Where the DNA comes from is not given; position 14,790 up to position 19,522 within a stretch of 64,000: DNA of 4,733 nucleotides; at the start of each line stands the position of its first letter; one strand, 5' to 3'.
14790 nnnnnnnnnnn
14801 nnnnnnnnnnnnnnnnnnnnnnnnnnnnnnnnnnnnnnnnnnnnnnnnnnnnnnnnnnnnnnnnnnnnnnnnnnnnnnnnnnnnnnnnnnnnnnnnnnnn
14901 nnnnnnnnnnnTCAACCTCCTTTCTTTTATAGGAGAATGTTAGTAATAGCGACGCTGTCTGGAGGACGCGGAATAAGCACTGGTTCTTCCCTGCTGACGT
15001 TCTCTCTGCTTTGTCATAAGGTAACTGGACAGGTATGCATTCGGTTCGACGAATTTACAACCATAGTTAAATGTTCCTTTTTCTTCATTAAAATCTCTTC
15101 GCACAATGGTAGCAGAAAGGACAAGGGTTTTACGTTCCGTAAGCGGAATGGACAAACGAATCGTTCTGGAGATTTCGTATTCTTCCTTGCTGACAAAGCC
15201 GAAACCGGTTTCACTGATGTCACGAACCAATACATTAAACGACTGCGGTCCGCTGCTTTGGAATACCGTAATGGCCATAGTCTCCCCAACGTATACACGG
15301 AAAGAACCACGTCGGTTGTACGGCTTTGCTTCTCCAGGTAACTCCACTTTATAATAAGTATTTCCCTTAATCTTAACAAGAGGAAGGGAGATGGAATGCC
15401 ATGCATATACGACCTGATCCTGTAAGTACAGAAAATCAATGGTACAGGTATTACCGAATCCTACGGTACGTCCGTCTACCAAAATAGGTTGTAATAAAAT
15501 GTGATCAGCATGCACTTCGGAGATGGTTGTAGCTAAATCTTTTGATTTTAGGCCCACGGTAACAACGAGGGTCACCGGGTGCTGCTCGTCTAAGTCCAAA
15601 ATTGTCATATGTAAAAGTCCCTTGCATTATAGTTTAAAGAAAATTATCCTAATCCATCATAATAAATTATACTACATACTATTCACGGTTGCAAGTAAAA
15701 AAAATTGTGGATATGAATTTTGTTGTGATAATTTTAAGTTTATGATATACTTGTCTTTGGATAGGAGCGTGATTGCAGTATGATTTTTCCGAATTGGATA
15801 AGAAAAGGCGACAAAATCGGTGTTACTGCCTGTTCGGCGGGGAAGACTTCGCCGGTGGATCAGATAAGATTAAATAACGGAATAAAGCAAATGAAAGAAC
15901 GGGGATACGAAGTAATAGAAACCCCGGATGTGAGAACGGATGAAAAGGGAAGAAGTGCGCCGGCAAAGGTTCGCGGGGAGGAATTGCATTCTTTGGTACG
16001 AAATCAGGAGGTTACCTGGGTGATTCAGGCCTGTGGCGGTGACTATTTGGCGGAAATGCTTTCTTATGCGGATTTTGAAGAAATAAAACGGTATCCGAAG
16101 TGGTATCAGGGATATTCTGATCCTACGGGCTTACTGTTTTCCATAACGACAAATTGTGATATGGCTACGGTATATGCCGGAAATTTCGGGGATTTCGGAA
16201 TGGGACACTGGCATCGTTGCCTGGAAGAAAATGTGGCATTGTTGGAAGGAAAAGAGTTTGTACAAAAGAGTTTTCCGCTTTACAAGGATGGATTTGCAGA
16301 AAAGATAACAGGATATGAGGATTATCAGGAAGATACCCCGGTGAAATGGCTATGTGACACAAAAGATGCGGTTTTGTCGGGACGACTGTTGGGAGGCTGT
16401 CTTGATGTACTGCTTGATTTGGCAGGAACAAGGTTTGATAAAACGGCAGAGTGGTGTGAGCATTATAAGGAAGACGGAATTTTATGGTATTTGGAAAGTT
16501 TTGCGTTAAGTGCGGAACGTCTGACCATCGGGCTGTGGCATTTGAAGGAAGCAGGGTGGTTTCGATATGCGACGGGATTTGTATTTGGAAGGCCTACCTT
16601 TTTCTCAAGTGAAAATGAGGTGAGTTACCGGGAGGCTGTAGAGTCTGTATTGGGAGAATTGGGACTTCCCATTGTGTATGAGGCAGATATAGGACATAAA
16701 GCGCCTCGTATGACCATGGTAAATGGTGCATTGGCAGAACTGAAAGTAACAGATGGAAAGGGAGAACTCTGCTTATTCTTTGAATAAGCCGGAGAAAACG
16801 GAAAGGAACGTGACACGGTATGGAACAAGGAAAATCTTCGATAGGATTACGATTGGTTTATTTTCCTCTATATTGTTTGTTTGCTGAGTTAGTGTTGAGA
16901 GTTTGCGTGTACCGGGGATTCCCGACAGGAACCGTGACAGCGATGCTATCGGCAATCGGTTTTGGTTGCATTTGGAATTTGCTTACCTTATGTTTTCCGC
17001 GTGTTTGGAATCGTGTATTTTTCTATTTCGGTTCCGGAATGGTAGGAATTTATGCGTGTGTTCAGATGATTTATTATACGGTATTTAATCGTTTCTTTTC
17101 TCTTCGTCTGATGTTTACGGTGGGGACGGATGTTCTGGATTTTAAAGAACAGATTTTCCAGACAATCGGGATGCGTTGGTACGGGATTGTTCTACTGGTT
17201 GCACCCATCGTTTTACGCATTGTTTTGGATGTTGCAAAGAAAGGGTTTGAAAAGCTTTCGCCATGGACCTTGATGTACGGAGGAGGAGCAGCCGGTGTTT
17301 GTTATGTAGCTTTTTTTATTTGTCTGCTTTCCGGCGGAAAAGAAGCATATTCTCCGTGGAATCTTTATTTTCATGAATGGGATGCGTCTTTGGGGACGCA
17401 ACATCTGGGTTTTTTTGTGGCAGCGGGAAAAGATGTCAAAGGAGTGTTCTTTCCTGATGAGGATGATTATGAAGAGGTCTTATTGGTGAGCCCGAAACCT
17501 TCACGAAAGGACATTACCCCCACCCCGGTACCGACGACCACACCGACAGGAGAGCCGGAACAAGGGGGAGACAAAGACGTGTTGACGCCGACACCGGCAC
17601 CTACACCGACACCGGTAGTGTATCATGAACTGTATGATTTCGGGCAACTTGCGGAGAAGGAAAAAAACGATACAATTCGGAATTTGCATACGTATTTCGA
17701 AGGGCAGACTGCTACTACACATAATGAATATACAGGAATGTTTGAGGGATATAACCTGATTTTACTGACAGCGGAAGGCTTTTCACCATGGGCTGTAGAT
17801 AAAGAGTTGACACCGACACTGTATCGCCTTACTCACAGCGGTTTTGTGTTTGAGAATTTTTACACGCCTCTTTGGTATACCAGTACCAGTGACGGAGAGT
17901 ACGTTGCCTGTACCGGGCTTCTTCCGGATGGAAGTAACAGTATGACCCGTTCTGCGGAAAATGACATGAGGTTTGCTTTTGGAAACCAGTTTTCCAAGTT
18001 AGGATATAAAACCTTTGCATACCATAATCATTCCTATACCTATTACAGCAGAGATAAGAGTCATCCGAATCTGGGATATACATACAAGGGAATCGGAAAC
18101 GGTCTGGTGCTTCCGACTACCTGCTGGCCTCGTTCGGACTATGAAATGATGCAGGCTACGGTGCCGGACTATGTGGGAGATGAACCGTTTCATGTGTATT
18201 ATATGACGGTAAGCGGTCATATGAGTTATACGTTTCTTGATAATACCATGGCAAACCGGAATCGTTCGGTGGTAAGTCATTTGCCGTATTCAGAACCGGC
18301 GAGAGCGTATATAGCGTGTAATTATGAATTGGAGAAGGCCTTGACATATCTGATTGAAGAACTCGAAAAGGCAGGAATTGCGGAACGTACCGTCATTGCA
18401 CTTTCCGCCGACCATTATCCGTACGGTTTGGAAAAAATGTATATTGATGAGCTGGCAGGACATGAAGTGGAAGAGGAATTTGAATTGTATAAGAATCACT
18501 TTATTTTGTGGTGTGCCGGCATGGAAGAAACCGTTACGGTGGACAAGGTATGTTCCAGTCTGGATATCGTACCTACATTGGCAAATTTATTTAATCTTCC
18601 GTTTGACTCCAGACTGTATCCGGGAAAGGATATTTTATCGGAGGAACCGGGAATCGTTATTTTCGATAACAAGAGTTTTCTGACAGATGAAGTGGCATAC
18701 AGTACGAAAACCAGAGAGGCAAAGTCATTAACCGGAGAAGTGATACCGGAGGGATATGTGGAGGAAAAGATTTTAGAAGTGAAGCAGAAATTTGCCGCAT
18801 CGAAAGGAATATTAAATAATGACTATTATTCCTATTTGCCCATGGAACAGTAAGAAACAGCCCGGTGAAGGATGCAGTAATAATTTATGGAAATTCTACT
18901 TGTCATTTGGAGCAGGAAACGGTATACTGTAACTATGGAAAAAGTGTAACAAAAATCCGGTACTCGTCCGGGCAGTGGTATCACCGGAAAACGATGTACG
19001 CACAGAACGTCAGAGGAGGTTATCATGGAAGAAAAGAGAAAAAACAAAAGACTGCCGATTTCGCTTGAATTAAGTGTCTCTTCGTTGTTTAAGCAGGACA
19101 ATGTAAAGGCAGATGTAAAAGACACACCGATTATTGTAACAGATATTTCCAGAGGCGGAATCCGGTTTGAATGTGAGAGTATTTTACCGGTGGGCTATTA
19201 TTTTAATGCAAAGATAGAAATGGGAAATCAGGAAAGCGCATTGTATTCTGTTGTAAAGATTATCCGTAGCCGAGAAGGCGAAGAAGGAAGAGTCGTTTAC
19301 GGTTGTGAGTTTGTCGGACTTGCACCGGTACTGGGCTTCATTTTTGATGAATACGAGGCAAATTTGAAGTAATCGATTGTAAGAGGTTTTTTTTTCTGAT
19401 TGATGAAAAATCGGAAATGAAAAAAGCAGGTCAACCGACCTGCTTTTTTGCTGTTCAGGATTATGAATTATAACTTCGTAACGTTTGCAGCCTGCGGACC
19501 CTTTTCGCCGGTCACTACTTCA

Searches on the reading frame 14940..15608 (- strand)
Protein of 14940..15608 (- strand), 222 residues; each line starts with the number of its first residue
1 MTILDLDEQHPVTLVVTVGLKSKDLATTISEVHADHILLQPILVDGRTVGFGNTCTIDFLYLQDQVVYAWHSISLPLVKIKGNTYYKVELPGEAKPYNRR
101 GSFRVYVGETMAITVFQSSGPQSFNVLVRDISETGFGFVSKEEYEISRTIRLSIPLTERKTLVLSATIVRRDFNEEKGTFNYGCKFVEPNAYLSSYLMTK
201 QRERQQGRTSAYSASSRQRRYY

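Call 58: search_protein_families(library=pfam, proteins=[window:14940-15608:-], max_evalue=0.00001)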
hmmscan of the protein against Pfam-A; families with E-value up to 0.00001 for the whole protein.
window:14940-15608:- (222 aa): 1 family
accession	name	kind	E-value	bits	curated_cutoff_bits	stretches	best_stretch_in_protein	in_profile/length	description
PF07238.19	PilZ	-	2.8e-11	44.1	22.5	1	98-190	1-89/102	PilZ domain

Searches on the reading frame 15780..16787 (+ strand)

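Call 58: search_protein_families(library=pfam, proteins=[window:15780-16787:+], max_evalue=0.00001)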
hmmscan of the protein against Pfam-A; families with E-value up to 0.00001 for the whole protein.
window:15780-16787:+ (335 aa): 2 families
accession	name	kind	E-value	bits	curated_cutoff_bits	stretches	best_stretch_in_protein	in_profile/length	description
PF02016.21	Peptidase_S66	-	8.4e-26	90.9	25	1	13-133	1-121/121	LD-carboxypeptidase N-terminal domain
PF17676.7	Peptidase_S66C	-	8.6e-24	84.9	23.7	1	200-321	1-120/120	LD-carboxypeptidase C-terminal domain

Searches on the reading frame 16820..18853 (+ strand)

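Call 58: search_protein_families(library=pfam, proteins=[window:16820-18853:+], max_evalue=0.00001)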
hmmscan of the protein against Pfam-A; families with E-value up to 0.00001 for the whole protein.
window:16820-18853:+ (677 aa): 1 family
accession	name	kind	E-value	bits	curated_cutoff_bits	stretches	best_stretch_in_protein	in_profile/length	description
PF00884.28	Sulfatase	-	1.2e-19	71.2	25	1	329-592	24-300/301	Sulfatase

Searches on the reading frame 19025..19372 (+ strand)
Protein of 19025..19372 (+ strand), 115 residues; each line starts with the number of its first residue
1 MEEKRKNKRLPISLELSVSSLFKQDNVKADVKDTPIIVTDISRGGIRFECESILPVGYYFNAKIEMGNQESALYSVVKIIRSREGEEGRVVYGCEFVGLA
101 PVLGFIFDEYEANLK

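Call 58: search_protein_families(library=pfam, proteins=[window:19025-19372:+], max_evalue=0.00001)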
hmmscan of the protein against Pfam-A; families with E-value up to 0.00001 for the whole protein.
window:19025-19372:+ (115 aa): 1 family
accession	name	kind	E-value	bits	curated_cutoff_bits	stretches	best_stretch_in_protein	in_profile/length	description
PF07238.19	PilZ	-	2.2e-07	31.6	22.5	1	3-99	1-88/102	PilZ domain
